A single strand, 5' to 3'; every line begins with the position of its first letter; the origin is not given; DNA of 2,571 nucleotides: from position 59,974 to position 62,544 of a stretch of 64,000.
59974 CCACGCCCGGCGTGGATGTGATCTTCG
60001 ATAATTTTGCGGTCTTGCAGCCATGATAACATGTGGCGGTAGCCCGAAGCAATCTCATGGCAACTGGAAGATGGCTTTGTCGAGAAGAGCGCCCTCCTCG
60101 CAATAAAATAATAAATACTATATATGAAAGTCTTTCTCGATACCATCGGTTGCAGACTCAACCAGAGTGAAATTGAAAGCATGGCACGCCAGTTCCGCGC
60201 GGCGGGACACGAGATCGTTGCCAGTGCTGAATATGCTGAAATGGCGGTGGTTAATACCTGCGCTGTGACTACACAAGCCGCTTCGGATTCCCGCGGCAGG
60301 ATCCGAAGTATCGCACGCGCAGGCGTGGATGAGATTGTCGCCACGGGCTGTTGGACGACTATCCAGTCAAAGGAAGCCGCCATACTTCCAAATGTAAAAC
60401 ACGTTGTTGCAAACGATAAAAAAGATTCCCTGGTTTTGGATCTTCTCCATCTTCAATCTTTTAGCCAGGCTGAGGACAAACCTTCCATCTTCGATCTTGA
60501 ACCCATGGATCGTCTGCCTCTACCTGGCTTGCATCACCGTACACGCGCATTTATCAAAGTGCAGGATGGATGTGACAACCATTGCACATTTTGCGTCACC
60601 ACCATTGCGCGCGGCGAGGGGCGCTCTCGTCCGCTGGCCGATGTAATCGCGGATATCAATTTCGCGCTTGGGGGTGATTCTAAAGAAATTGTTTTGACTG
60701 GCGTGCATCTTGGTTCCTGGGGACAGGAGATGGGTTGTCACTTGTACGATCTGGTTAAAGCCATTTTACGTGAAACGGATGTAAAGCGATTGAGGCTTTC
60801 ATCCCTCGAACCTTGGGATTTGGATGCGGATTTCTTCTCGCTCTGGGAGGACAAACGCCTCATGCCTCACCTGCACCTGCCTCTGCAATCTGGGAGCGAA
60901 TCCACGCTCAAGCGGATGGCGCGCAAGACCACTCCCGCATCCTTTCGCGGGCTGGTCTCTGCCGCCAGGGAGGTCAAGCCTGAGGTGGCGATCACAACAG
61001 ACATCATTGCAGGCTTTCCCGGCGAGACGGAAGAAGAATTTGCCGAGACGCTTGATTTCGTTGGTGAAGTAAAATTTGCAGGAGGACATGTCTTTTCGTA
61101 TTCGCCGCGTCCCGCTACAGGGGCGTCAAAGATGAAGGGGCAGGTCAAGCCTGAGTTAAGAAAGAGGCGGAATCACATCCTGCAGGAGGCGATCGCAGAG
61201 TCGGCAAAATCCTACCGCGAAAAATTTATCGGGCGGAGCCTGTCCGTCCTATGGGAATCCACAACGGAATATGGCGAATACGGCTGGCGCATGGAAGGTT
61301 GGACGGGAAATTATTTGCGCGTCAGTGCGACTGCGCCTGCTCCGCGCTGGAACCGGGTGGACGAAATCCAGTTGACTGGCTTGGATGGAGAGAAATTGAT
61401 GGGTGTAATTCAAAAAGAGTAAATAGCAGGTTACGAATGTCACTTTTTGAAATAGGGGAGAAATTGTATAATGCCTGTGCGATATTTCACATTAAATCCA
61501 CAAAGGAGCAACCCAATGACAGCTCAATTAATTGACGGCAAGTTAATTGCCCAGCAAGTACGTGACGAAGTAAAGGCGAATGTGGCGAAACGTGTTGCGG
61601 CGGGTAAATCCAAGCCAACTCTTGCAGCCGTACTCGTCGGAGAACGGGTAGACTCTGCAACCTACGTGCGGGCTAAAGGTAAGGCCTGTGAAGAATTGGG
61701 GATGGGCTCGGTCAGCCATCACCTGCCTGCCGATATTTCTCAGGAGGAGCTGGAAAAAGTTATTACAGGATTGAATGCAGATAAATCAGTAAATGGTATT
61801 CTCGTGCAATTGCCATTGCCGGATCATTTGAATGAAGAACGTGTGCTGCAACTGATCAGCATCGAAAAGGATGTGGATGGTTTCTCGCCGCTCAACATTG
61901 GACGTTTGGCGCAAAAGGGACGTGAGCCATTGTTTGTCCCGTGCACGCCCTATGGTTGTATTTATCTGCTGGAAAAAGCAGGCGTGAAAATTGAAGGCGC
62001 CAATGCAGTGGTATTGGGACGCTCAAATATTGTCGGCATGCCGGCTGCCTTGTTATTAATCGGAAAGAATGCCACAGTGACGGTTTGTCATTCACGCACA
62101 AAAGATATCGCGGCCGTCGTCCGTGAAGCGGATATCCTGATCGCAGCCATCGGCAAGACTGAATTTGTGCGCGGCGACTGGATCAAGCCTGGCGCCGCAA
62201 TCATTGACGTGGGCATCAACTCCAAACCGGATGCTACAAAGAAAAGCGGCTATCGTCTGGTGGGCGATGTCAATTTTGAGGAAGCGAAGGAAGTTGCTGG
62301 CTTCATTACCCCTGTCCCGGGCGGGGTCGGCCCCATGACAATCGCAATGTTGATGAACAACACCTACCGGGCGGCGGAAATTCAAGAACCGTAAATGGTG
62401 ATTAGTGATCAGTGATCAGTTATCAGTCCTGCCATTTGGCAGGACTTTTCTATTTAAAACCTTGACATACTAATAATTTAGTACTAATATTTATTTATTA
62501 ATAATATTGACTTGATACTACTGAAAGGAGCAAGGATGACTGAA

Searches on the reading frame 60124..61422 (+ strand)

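Call 31: search_protein_families(library=ncbifam, proteins=[window:60124-61422:+], max_evalue=1e-25)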
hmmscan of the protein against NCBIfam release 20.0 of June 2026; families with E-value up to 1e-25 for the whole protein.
window:60124-61422:+ (432 aa): 6 families
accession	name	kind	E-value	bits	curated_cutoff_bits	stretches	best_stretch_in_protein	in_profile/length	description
TIGR01579.1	MiaB-like-C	equivalog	2e-109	366.7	357.05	1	6-400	2-398/416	tRNA (N(6)-L-threonylcarbamoyladenosine(37)-C(2))-methylthiotransferase MtaB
TIGR00089.1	TIGR00089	subfamily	1.1e-101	340.7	251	1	2-427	1-429/429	MiaB/RimO family radical SAM methylthiotransferase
TIGR01574.1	miaB-methiolase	equivalog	4.2e-71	240.2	355.3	1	2-382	1-391/437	tRNA (N6-isopentenyl adenosine(37)-C2)-methylthiotransferase MiaB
TIGR01578.1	MiaB-like-B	hypoth_equivalog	2.1e-68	231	314.7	1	2-418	1-409/421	tRNA (N(6)-L-threonylcarbamoyladenosine(37)-C(2))-methylthiotransferase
TIGR01125.1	TIGR01125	equivalog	2.3e-66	224.6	356.95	1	3-382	2-382/432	30S ribosomal protein S12 methylthiotransferase RimO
NF010916.0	PRK14336.1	equivalog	6.4e-49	166.8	606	1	3-380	4-368/418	tRNA (N6-isopentenyl adenosine(37)-C2)-methylthiotransferase MiaB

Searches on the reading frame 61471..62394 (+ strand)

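Call 31: search_protein_families(library=ncbifam, proteins=[window:61471-62394:+], max_evalue=1e-25)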
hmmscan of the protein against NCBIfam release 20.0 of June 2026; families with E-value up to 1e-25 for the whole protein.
window:61471-62394:+ (307 aa): 30 families (the best 25 are shown)
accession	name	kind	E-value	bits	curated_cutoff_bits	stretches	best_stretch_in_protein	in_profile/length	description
NF010785.0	PRK14188.1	subfamily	8e-116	386.1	396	1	16-303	1-287/297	bifunctional methylenetetrahydrofolate dehydrogenase/methenyltetrahydrofolate cyclohydrolase FolD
NF010786.0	PRK14189.1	subfamily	1.3e-109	365.8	421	1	16-304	1-280/285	bifunctional methylenetetrahydrofolate dehydrogenase/methenyltetrahydrofolate cyclohydrolase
NF008058.0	PRK10792.1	equivalog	1e-108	362.7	355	1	16-304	1-281/285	bifunctional methylenetetrahydrofolate dehydrogenase/methenyltetrahydrofolate cyclohydrolase FolD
NF010787.0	PRK14191.1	equivalog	3.1e-100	335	423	1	19-305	2-280/285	bifunctional methylenetetrahydrofolate dehydrogenase/methenyltetrahydrofolate cyclohydrolase FolD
NF010764.0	PRK14167.1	subfamily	5.9e-99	331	477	1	18-306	2-290/297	bifunctional 5,10-methylene-tetrahydrofolate dehydrogenase/ 5,10-methylene-tetrahydrofolate cyclohydrolase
NF010783.0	PRK14186.1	equivalog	9.6e-99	330.2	333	1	18-300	2-280/297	bifunctional methylenetetrahydrofolate dehydrogenase/methenyltetrahydrofolate cyclohydrolase FolD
NF010781.0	PRK14184.1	equivalog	7.9e-98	327.1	438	1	19-301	2-279/286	bifunctional 5,10-methylene-tetrahydrofolate dehydrogenase/ 5,10-methylene-tetrahydrofolate cyclohydrolase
NF010790.0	PRK14194.1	equivalog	1.2e-96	323.4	508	1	16-306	2-286/301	bifunctional methylenetetrahydrofolate dehydrogenase/methenyltetrahydrofolate cyclohydrolase FolD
NF010767.0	PRK14170.1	equivalog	1.5e-95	319.5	559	1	19-303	3-278/284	bifunctional methylenetetrahydrofolate dehydrogenase/methenyltetrahydrofolate cyclohydrolase FolD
NF010776.0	PRK14179.1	equivalog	1.9e-95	319.3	445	1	18-303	2-279/284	bifunctional methylenetetrahydrofolate dehydrogenase/methenyltetrahydrofolate cyclohydrolase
NF010782.0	PRK14185.1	equivalog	2.7e-95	319.1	507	1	19-302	2-287/293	bifunctional methylenetetrahydrofolate dehydrogenase/methenyltetrahydrofolate cyclohydrolase FolD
NF010771.0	PRK14174.1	equivalog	5.5e-95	317.9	530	1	19-301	2-288/295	bifunctional 5,10-methylene-tetrahydrofolate dehydrogenase/ 5,10-methylene-tetrahydrofolate cyclohydrolase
NF010770.0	PRK14173.1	equivalog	2.5e-92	309.2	411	1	16-305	1-281/287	bifunctional 5,10-methylene-tetrahydrofolate dehydrogenase/ 5,10-methylene-tetrahydrofolate cyclohydrolase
NF010784.0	PRK14187.1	equivalog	4.7e-91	305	486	1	16-305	1-287/300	bifunctional methylenetetrahydrofolate dehydrogenase/methenyltetrahydrofolate cyclohydrolase FolD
NF010775.0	PRK14178.1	equivalog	1.5e-90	303.2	465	1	20-305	2-274/279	bifunctional methylenetetrahydrofolate dehydrogenase/methenyltetrahydrofolate cyclohydrolase FolD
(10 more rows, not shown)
